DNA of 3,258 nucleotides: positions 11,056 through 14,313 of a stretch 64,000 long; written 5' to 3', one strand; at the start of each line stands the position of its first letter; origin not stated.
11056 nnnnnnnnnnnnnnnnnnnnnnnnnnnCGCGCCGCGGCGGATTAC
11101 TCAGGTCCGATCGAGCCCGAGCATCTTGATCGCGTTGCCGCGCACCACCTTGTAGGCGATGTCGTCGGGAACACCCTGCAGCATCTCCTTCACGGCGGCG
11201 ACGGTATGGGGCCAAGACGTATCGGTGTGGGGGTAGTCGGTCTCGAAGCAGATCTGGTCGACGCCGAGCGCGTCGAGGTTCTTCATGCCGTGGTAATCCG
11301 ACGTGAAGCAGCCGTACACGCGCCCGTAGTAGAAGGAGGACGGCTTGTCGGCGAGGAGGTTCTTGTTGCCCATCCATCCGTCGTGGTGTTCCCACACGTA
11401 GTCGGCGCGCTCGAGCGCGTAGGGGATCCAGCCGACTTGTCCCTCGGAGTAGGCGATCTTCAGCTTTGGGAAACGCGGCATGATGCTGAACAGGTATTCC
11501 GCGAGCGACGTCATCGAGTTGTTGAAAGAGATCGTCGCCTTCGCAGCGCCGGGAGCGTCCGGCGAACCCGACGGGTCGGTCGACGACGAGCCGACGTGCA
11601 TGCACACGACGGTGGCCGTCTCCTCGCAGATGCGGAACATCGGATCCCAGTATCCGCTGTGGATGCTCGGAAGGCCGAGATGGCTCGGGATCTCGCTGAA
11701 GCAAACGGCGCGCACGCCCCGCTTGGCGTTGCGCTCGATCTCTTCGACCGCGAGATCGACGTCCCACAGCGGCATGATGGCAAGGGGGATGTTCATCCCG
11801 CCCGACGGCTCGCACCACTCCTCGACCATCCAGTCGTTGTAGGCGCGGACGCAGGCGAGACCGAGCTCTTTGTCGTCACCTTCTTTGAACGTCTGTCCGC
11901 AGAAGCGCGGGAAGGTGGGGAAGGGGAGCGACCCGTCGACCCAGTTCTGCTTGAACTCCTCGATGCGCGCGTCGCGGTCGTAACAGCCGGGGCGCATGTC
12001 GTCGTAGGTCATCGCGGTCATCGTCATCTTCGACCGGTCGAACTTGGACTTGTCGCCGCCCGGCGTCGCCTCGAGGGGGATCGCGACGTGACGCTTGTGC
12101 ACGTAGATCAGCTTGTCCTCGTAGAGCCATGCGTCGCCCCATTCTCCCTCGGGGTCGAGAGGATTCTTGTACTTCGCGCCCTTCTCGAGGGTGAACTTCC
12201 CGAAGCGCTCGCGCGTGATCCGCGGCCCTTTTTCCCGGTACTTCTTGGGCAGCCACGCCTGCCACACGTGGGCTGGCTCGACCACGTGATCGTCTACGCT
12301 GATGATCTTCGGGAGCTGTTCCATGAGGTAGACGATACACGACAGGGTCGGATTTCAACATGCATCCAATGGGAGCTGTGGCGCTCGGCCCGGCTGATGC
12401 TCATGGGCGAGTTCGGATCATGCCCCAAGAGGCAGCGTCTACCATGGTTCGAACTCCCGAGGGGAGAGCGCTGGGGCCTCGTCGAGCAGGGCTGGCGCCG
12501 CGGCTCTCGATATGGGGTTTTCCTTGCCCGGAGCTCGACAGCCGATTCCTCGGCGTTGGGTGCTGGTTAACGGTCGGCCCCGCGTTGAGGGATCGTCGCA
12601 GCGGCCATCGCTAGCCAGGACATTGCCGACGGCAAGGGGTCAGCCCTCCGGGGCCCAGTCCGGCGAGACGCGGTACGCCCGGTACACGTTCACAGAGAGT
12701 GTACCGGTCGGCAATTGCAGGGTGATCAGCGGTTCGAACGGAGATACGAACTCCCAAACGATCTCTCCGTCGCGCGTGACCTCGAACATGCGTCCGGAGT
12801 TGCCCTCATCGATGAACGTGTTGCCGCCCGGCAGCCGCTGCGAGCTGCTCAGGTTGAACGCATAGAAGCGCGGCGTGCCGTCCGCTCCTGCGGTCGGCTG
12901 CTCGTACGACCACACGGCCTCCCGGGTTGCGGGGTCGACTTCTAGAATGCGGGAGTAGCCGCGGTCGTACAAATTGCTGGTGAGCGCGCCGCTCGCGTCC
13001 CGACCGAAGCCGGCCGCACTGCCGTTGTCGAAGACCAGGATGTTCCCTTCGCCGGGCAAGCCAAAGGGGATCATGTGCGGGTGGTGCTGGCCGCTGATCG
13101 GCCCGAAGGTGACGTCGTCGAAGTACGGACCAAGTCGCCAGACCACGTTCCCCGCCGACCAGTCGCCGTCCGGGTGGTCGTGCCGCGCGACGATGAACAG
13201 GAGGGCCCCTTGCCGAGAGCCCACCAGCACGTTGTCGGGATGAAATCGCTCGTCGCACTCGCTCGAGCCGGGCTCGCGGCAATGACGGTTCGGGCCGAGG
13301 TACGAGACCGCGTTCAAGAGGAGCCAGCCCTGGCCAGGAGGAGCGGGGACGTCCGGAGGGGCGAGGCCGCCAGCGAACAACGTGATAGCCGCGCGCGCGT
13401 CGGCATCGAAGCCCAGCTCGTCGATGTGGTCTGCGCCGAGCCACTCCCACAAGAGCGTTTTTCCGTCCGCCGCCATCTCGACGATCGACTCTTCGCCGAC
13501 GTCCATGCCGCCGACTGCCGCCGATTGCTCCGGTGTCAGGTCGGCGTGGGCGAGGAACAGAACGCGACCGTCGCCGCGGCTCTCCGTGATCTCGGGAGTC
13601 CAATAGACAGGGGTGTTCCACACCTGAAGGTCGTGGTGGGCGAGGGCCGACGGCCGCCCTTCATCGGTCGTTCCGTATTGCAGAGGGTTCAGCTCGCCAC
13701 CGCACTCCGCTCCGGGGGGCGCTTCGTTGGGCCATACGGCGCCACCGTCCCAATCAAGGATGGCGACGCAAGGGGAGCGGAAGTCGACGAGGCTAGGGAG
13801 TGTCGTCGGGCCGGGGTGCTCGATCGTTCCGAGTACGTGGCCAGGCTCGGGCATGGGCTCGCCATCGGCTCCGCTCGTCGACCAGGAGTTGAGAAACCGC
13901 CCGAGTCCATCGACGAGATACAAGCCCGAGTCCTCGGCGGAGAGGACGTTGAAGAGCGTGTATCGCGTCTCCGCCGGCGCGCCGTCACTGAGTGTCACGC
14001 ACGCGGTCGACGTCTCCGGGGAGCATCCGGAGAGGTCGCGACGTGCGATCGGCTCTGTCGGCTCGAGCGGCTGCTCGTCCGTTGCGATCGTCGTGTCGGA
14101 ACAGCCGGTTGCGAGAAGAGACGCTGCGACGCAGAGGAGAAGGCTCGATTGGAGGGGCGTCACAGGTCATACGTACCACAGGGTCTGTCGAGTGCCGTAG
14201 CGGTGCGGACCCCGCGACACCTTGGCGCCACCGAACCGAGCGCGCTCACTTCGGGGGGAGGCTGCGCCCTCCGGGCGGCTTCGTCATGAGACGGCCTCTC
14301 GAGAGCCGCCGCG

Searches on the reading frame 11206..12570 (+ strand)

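Call 8: search_protein_families(library=pfam, proteins=[window:11206-12570:+], max_evalue=1)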
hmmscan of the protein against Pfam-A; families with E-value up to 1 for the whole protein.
window:11206-12570:+ (454 aa): 1 family
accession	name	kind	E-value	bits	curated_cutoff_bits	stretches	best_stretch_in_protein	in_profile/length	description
PF12966.13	AtpR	-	0.08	13.8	26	1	224-287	15-76/86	N-ATPase, AtpR subunit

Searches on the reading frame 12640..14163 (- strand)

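Call 8: search_protein_families(library=pfam, proteins=[window:12640-14163:-], max_evalue=1)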
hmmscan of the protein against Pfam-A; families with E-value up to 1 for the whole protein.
window:12640-14163:- (507 aa): 1 family
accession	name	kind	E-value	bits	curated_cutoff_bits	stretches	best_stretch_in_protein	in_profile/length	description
PF14269.12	Arylsulfotran_2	-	5.2e-08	33.1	27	1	286-473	150-299/301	Arylsulfotransferase (ASST)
